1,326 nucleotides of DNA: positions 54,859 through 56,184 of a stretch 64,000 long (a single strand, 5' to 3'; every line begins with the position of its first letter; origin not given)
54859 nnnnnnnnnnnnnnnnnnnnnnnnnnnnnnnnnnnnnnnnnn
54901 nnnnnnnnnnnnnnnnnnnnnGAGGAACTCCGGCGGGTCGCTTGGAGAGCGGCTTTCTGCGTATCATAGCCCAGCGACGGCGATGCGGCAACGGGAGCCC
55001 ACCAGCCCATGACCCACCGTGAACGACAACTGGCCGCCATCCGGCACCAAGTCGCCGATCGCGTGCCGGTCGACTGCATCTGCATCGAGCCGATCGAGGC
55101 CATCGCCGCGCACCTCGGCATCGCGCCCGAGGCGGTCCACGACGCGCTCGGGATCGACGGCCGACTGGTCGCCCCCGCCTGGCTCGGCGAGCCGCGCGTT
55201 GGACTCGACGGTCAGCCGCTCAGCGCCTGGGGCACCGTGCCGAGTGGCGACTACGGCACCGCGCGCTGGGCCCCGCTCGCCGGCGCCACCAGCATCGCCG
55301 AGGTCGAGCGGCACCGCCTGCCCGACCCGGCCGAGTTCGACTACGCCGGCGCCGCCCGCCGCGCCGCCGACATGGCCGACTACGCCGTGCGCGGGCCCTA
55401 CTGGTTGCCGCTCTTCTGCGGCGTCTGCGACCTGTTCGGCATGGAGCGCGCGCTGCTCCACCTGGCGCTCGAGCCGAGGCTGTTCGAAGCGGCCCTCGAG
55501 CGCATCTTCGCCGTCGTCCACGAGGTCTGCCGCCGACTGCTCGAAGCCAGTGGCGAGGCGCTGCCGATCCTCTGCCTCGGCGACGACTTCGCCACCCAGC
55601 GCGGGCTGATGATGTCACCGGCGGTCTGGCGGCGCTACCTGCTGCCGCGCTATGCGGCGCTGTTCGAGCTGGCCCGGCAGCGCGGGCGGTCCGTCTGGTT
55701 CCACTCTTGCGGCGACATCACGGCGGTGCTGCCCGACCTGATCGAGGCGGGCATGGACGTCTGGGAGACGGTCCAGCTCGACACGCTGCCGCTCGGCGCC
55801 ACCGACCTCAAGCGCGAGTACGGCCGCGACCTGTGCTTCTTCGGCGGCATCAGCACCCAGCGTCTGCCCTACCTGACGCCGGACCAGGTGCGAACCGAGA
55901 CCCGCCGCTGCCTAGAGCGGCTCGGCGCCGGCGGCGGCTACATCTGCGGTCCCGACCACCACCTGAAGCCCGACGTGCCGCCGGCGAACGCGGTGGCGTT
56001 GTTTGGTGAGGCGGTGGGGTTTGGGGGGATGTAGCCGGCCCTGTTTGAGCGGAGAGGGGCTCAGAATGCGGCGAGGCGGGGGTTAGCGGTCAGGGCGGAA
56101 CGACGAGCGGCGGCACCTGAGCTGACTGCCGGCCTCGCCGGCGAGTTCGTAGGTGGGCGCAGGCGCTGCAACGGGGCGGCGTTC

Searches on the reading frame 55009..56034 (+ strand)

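Call 44: search_protein_families(library=pfam, proteins=[window:55009-56034:+], max_evalue=0.001)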
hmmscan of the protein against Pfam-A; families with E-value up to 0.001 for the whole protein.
window:55009-56034:+ (341 aa): 1 family
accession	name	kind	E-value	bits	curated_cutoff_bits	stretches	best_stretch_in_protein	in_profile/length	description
PF01208.23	URO-D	-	7e-21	75.1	23.9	1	144-332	161-340/346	Uroporphyrinogen decarboxylase (URO-D)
